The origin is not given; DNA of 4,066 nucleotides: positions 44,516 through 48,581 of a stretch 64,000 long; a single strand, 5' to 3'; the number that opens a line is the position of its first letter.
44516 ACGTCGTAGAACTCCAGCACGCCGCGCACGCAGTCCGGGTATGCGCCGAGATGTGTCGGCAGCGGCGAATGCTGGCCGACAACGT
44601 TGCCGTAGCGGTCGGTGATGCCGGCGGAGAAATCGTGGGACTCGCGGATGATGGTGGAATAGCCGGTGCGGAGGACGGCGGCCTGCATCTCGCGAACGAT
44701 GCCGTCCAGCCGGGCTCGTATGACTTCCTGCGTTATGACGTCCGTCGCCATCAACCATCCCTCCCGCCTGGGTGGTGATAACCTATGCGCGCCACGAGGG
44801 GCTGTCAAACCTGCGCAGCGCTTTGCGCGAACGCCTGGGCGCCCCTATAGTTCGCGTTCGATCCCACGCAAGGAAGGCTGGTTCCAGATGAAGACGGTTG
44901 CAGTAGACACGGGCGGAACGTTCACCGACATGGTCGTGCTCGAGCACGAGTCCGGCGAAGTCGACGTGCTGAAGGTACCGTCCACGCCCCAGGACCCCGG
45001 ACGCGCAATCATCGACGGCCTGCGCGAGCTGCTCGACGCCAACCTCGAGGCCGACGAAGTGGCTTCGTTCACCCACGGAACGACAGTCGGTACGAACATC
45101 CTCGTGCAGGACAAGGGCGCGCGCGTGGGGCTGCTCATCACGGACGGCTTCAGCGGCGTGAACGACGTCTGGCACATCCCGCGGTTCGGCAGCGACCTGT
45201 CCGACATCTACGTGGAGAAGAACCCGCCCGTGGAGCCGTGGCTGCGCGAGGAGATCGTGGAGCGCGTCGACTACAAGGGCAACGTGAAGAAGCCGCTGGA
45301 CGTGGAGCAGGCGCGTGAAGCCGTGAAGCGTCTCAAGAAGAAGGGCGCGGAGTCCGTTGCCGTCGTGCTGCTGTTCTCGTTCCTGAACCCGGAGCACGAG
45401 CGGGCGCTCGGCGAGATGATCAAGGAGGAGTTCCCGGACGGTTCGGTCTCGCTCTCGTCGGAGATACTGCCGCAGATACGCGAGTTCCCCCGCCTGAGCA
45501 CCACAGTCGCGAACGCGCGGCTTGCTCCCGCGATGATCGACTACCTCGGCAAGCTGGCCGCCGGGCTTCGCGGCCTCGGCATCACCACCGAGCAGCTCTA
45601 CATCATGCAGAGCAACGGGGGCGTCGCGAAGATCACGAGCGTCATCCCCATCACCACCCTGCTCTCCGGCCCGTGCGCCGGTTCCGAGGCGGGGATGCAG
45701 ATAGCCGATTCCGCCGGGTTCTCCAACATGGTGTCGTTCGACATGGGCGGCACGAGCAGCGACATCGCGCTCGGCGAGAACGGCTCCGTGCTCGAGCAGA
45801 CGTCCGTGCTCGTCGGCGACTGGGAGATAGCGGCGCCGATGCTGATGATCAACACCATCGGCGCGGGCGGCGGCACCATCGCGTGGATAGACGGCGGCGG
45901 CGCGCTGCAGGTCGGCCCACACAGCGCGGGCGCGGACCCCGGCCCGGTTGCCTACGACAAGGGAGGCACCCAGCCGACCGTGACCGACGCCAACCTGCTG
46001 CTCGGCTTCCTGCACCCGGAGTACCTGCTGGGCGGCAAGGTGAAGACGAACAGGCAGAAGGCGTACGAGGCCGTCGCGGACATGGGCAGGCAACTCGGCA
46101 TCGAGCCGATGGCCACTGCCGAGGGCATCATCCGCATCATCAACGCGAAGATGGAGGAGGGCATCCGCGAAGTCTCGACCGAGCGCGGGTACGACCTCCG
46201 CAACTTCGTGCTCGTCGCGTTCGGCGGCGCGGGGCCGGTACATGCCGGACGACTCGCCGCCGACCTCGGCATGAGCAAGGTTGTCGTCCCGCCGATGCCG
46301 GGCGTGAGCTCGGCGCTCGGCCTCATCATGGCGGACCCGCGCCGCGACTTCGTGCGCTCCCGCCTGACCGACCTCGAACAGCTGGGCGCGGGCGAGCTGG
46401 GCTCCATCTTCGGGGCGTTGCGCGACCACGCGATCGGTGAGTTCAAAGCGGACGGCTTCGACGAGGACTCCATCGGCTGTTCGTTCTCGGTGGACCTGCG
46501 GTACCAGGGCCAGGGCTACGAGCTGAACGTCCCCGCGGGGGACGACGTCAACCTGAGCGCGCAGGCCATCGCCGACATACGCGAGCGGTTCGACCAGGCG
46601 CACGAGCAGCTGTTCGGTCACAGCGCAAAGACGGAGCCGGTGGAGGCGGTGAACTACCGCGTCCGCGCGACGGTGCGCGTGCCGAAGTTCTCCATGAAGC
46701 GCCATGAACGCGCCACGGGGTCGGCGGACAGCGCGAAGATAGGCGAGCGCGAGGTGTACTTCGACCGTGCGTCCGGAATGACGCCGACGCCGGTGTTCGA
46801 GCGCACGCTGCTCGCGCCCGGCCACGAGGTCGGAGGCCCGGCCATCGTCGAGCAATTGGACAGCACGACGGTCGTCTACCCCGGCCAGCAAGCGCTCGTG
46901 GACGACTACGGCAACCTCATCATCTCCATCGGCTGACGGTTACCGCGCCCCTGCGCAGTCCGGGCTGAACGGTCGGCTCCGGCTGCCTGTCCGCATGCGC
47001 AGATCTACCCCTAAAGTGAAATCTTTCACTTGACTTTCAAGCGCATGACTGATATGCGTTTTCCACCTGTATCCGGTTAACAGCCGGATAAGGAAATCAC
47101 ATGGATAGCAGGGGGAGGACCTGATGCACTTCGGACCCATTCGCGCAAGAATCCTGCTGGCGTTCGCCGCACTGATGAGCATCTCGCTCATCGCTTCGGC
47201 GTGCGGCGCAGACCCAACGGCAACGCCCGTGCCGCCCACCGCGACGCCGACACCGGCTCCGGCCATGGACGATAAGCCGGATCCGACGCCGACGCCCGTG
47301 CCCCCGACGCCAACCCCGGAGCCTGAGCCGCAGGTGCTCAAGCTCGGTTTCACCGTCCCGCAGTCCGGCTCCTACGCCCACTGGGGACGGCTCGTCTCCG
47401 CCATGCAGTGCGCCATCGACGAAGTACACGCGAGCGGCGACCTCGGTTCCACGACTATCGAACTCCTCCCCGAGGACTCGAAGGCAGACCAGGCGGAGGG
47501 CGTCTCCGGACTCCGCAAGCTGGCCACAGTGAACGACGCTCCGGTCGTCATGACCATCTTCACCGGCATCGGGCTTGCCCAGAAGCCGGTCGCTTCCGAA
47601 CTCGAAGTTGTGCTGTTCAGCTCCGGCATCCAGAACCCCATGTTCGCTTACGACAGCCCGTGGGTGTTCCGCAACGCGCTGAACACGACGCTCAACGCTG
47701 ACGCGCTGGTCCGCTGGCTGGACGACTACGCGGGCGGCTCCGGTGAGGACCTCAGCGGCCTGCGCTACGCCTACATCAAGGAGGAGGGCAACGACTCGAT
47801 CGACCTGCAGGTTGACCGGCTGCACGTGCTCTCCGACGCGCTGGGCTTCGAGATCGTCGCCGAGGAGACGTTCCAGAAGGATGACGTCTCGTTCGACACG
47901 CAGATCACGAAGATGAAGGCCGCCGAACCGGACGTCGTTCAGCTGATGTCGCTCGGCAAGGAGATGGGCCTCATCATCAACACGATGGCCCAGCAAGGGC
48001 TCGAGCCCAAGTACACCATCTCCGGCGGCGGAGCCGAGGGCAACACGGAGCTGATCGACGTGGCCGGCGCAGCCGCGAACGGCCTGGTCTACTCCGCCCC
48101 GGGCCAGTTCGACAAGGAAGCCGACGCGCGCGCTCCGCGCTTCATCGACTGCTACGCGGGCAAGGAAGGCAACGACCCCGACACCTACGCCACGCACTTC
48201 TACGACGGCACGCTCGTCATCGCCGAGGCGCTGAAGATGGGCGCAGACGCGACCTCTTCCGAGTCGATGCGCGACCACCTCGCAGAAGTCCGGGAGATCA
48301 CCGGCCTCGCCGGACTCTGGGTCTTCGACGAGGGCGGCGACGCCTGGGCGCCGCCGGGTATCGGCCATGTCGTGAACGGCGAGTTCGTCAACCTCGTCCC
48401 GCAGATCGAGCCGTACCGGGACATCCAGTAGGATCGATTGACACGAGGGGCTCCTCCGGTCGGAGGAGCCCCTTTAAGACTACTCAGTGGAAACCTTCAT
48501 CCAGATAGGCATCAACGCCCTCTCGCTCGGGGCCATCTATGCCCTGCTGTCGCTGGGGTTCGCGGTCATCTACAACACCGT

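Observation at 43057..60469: Four HyuB (hydantoinase B/oxoprolinase) paralogues but a single HyuA in 17 kb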

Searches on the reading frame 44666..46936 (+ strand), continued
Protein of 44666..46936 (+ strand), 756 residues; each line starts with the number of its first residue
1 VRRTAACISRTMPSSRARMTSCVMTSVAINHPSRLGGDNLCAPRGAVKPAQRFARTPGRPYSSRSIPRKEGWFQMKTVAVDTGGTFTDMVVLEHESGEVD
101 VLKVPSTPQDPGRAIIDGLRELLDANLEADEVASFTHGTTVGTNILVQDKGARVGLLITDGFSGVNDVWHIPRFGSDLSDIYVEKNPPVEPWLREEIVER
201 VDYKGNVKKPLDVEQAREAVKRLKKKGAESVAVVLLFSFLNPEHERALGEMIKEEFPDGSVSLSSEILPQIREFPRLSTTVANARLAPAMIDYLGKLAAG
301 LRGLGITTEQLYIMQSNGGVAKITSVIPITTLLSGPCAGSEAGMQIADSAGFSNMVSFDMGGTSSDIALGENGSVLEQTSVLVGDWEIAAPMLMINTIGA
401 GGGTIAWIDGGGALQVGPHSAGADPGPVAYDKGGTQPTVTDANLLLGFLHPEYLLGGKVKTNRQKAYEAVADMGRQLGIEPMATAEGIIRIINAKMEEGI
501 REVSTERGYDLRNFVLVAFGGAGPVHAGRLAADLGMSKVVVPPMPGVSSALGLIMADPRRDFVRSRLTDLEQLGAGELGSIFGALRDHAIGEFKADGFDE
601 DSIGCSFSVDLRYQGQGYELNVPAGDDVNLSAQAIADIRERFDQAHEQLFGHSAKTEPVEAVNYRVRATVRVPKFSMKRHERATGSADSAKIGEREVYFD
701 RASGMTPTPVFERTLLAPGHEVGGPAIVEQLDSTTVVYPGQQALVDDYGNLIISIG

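Call 65: find_homologous_proteins(query=window:44888-46933:+, max_evalue=1e-30)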
Query window:44888-46933:+ (682 aa): 7999 proteins with E <= 1e-30 among 8000 candidates; the best 120 are listed.
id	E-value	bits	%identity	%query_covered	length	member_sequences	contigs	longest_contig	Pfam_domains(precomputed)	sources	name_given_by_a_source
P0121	0.0e+0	1458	96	100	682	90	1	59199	PF01968.25,PF19278.5,PF05378.20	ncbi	-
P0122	0.0e+0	1368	90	100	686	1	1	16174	PF01968.25,PF19278.5,PF05378.20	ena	-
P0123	0.0e+0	1339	87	100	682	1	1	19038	PF01968.25,PF19278.5,PF05378.20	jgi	-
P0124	0.0e+0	1338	87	100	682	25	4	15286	PF01968.25,PF19278.5,PF05378.20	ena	-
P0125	0.0e+0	1337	87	100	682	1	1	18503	PF01968.25,PF19278.5,PF05378.20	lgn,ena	-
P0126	0.0e+0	1335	87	100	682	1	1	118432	PF01968.25,PF19278.5,PF05378.20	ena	-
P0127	0.0e+0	1332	87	100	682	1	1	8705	PF01968.25,PF19278.5,PF05378.20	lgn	-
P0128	0.0e+0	1326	87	100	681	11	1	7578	PF01968.25,PF19278.5,PF05378.20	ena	-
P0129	0.0e+0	1326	86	100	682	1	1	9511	PF01968.25,PF19278.5,PF05378.20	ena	-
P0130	0.0e+0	1324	87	100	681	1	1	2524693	PF01968.25,PF19278.5,PF05378.20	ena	-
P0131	0.0e+0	1323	87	100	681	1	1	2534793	PF01968.25,PF19278.5,PF05378.20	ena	-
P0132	0.0e+0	1323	86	100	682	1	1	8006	PF01968.25,PF19278.5,PF05378.20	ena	-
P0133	0.0e+0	1320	86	100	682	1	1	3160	PF01968.25,PF19278.5,PF05378.20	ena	-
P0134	0.0e+0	1320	86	100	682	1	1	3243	PF01968.25,PF19278.5,PF05378.20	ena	-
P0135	0.0e+0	1319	86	100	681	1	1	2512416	PF01968.25,PF19278.5,PF05378.20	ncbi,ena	-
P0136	0.0e+0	1318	85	100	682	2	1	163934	PF01968.25,PF19278.5,PF05378.20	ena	-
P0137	0.0e+0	1317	86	100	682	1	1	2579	PF01968.25,PF19278.5,PF05378.20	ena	-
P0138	0.0e+0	1316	86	100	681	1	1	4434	PF01968.25,PF19278.5,PF05378.20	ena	-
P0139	0.0e+0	1316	86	100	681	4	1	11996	PF01968.25,PF19278.5,PF05378.20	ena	-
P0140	0.0e+0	1313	86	100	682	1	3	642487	PF01968.25,PF19278.5,PF05378.20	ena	-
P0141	0.0e+0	1313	86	100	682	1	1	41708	PF01968.25,PF19278.5,PF05378.20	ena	-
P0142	0.0e+0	1313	86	100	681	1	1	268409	PF01968.25,PF19278.5,PF05378.20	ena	-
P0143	0.0e+0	1312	86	100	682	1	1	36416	PF01968.25,PF19278.5,PF05378.20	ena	-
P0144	0.0e+0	1311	86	100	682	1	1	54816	PF01968.25,PF19278.5,PF05378.20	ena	-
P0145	0.0e+0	1311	86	100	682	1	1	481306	PF01968.25,PF19278.5,PF05378.20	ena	-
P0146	0.0e+0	1311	86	100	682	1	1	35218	PF01968.25,PF19278.5,PF05378.20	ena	-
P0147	0.0e+0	1310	85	100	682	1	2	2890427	PF01968.25,PF19278.5,PF05378.20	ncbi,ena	-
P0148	0.0e+0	1310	86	100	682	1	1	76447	PF01968.25,PF19278.5,PF05378.20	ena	-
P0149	0.0e+0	1310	85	100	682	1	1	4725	PF01968.25,PF19278.5,PF05378.20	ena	-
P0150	0.0e+0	1309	86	100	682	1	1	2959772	PF01968.25,PF19278.5,PF05378.20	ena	-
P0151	0.0e+0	1309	85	100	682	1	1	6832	PF01968.25,PF19278.5,PF05378.20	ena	-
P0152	0.0e+0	1309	86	100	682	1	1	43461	PF01968.25,PF19278.5,PF05378.20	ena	-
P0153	0.0e+0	1308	86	100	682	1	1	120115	PF01968.25,PF19278.5,PF05378.20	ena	-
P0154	0.0e+0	1308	86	100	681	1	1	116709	PF01968.25,PF19278.5,PF05378.20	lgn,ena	-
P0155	0.0e+0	1308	85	100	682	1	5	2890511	PF01968.25,PF19278.5,PF05378.20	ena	-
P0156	0.0e+0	1308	85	100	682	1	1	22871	PF01968.25,PF19278.5,PF05378.20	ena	-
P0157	0.0e+0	1307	85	100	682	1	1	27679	PF01968.25,PF19278.5,PF05378.20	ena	-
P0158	0.0e+0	1306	85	100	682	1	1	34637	PF01968.25,PF19278.5,PF05378.20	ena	-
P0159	0.0e+0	1306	85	100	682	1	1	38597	PF01968.25,PF19278.5,PF05378.20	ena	-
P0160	0.0e+0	1306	85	100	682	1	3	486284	PF01968.25,PF19278.5,PF05378.20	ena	-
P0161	0.0e+0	1305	85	100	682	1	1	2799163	PF01968.25,PF19278.5,PF05378.20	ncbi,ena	-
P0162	0.0e+0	1305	85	100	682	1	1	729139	PF01968.25,PF19278.5,PF05378.20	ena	-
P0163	0.0e+0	1304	85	100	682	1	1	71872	PF01968.25,PF19278.5,PF05378.20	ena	-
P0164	0.0e+0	1302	85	100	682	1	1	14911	PF01968.25,PF19278.5,PF05378.20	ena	-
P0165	0.0e+0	1300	84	100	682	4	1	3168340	PF01968.25,PF19278.5,PF05378.20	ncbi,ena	-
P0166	0.0e+0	1292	84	100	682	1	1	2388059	PF01968.25,PF19278.5,PF05378.20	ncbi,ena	-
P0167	0.0e+0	1276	83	100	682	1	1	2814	PF01968.25,PF19278.5,PF05378.20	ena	-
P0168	0.0e+0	1266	83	100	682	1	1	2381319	PF01968.25,PF19278.5,PF05378.20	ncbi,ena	-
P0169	0.0e+0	1264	86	96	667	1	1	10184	PF01968.25,PF19278.5,PF05378.20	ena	-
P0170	0.0e+0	1257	82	100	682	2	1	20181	PF01968.25,PF19278.5,PF05378.20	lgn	-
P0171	0.0e+0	1251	81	100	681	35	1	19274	PF01968.25,PF19278.5,PF05378.20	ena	-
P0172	0.0e+0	1231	80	100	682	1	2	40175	PF01968.25,PF19278.5,PF05378.20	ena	-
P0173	0.0e+0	1215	80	100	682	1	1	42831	PF01968.25,PF19278.5,PF05378.20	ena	-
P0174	0.0e+0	1214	80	100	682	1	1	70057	PF01968.25,PF19278.5,PF05378.20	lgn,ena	-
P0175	0.0e+0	1186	80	100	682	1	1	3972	PF01968.25,PF19278.5,PF05378.20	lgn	-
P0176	0.0e+0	1179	78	98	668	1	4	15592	PF01968.25,PF19278.5,PF05378.20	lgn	-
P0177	0.0e+0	1156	98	78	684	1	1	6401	PF01968.25,PF05378.20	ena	-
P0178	0.0e+0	1130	73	100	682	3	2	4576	PF01968.25,PF19278.5,PF05378.20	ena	-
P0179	0.0e+0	1110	72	100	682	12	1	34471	PF01968.25,PF19278.5,PF05378.20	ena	-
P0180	0.0e+0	1087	71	100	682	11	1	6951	PF01968.25,PF19278.5,PF05378.20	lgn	-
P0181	3.3e-294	996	67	100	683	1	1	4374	PF01968.25,PF19278.5,PF05378.20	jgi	jgi:N-methylhydantoinase A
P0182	7.2e-282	955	64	98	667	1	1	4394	PF01968.25,PF19278.5,PF05378.20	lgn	-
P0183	1.1e-281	954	85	74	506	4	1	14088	PF01968.25,PF19278.5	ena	-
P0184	1.5e-278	944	62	100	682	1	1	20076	PF01968.25,PF19278.5,PF05378.20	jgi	jgi:N-methylhydantoinase A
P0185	2.6e-278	943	63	100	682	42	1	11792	PF01968.25,PF19278.5,PF05378.20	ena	-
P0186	1.6e-274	931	60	100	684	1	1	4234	PF01968.25,PF19278.5,PF05378.20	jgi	jgi:N-methylhydantoinase A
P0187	2.4e-274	930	61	100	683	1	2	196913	PF01968.25,PF19278.5,PF05378.20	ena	-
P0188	6.1e-273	925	60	100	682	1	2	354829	PF01968.25,PF19278.5,PF05378.20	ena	-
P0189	7.7e-270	915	60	100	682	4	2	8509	PF01968.25,PF19278.5,PF05378.20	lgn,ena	-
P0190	1.0e-269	915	62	100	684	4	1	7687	PF01968.25,PF19278.5,PF14450.13,PF05378.20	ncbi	-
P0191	1.0e-269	915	60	100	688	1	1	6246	PF01968.25,PF19278.5,PF05378.20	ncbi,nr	ncbi:MAG: hydantoinase/oxoprolinase family protein [Chloroflexi bacterium]|nr:hydantoinase/oxoprolin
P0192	1.2e-269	914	60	100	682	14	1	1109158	PF01968.25,PF19278.5,PF05378.20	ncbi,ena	-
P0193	2.9e-269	913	62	100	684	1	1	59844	PF01968.25,PF19278.5,PF14450.13,PF05378.20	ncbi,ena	-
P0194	1.0e-268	911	61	100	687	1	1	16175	PF01968.25,PF19278.5,PF05378.20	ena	-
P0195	1.1e-268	911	62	100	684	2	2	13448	PF01968.25,PF19278.5,PF14450.13,PF05378.20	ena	-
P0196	1.7e-268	911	61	100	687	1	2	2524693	PF01968.25,PF19278.5,PF05378.20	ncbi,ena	-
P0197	1.7e-268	911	61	100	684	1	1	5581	PF01968.25,PF19278.5,PF05378.20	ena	-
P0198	6.0e-268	909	61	100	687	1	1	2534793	PF01968.25,PF19278.5,PF05378.20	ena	-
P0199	8.8e-268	908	61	100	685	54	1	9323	PF01968.25,PF19278.5,PF05378.20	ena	-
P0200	1.6e-266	904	61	100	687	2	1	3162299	PF01968.25,PF19278.5,PF05378.20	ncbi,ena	-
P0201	3.6e-266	903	61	100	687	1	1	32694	PF01968.25,PF19278.5,PF05378.20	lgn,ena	-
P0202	4.0e-266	903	61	100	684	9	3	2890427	PF01968.25,PF19278.5,PF14450.13,PF05378.20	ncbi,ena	-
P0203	5.3e-266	902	61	100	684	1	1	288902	PF01968.25,PF19278.5,PF05378.20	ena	-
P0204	1.1e-265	901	60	100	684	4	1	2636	PF01968.25,PF19278.5,PF05378.20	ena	-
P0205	1.4e-265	901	61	100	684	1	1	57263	PF01968.25,PF19278.5,PF05378.20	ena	-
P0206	1.5e-265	901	60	100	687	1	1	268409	PF01968.25,PF19278.5,PF05378.20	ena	-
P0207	2.8e-265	900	61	100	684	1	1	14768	PF01968.25,PF19278.5,PF14450.13,PF05378.20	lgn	-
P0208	3.5e-265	900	60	100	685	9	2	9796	PF01968.25,PF19278.5,PF05378.20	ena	-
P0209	5.0e-265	899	60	100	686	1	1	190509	PF01968.25,PF19278.5,PF05378.20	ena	-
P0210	6.5e-265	899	61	100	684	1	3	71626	PF01968.25,PF19278.5,PF05378.20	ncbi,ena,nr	ncbi:MAG: hydantoinase/oxoprolinase family protein [Chloroflexota bacterium]|nr:hydantoinase/oxoprol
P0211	7.1e-265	899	60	100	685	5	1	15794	PF01968.25,PF19278.5,PF05378.20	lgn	-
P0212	1.2e-264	898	60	100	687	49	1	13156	PF01968.25,PF19278.5,PF05378.20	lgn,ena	-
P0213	1.3e-264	898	59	100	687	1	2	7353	PF01968.25,PF19278.5,PF05378.20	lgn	-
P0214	1.7e-264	897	60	100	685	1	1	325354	PF01968.25,PF19278.5,PF14450.13,PF05378.20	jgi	jgi:N-methylhydantoinase A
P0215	1.8e-264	897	61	100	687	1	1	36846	PF01968.25,PF19278.5,PF05378.20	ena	-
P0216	7.0e-264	895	61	100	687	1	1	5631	PF01968.25,PF19278.5,PF05378.20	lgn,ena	-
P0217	7.1e-264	895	60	100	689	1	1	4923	PF01968.25,PF19278.5,PF05378.20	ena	-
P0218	8.7e-264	895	60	100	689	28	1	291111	PF01968.25,PF19278.5,PF05378.20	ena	-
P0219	1.3e-263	894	60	100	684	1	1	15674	PF01968.25,PF19278.5,PF05378.20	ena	-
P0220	1.3e-263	894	61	100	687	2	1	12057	PF01968.25,PF19278.5,PF05378.20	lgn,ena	-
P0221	1.4e-263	894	60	100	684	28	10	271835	PF01968.25,PF19278.5,PF05378.20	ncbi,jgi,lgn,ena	-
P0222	2.1e-263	894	59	100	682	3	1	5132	PF01968.25,PF19278.5,PF05378.20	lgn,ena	-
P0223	2.5e-263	894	60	100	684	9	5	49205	PF01968.25,PF19278.5,PF05378.20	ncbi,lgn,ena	-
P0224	2.7e-263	893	60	100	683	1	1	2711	PF01968.25,PF19278.5,PF05378.20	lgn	-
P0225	5.1e-263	893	60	100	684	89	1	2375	PF01968.25,PF19278.5,PF05378.20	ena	-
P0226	6.8e-263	892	61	100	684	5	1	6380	PF01968.25,PF19278.5,PF05378.20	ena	-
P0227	7.3e-263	892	60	100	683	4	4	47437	PF01968.25,PF19278.5,PF05378.20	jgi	jgi:N-methylhydantoinase A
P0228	9.2e-263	892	60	100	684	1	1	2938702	PF01968.25,PF19278.5,PF05378.20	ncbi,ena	-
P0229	1.3e-262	891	60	100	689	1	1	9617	PF01968.25,PF19278.5,PF05378.20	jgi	jgi:N-methylhydantoinase A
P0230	1.6e-262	891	61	100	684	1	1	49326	PF01968.25,PF19278.5,PF05378.20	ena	-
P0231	1.1e-261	888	59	100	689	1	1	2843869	PF01968.25,PF19278.5,PF05378.20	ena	-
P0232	2.2e-261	887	59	100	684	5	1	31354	PF01968.25,PF19278.5,PF05378.20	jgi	-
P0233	2.6e-261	887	59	100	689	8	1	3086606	PF01968.25,PF19278.5,PF05378.20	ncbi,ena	-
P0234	4.5e-261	886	61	100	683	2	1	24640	PF01968.25,PF19278.5,PF05378.20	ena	-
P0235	1.9e-259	881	59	100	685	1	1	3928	PF01968.25,PF19278.5,PF05378.20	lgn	-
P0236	2.7e-259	880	59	100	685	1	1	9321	PF01968.25,PF19278.5,PF05378.20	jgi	jgi:N-methylhydantoinase A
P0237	1.0e-258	878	59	100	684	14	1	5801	PF01968.25,PF19278.5,PF05378.20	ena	-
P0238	5.7e-258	876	59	100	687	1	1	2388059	PF01968.25,PF19278.5,PF05378.20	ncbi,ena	-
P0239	6.6e-258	876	59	100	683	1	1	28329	PF01968.25,PF19278.5,PF05378.20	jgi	jgi:N-methylhydantoinase A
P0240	1.2e-256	871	59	100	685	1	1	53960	PF01968.25,PF19278.5,PF05378.20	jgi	jgi:N-methylhydantoinase A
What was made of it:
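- No third hyuA at 59% identity or more was seen on the large contigs (call 65).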

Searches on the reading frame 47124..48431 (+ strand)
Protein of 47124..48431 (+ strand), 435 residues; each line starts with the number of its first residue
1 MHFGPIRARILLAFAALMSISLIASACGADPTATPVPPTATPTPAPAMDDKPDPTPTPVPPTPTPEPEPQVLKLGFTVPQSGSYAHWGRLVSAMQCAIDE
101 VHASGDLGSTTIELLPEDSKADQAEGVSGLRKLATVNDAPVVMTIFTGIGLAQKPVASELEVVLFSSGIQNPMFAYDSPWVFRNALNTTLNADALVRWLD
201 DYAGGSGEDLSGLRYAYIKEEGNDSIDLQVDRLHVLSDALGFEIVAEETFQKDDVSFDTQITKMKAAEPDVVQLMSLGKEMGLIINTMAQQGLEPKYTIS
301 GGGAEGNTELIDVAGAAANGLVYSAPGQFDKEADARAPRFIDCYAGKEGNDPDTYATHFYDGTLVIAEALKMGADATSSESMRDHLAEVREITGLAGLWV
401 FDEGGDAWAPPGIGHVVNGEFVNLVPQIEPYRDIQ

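Call 3: search_protein_families(library=pfam, proteins=[window:47124-48431:+])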
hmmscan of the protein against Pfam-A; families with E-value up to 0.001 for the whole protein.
window:47124-48431:+ (435 aa): 3 families
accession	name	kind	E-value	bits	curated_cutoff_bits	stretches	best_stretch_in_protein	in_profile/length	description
PF13458.12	Peripla_BP_6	-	3.3e-34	119.5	31.7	1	72-402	2-323/343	Periplasmic binding protein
PF01094.35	ANF_receptor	-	8.1e-07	28.8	25.4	0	237-407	143-340/353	Receptor family ligand binding region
PF13433.12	Peripla_BP_5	-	4.8e-05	23.1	27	1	75-416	4-336/363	Periplasmic binding protein domain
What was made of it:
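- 47124..48431 (+): LivK-type periplasmic substrate-binding protein. Pfam Peripla_BP_6 (call 3).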

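Call 27: search_protein_families(library=ncbifam, proteins=[window:47124-48431:+], max_evalue=0.00001)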
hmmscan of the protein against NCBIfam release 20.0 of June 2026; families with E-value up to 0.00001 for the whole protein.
window:47124-48431:+ (435 aa): 2 families
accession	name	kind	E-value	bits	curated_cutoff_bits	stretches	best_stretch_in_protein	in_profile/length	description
NF011933.0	PRK15404.1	subfamily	6.3e-14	51.8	477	1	241-406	190-349/370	high-affinity branched-chain amino acid ABC transporter substrate-binding protein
TIGR03669.1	urea_ABC_arch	equivalog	2.8e-06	26.6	494.8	0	230-283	150-203/375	urea ABC transporter substrate-binding protein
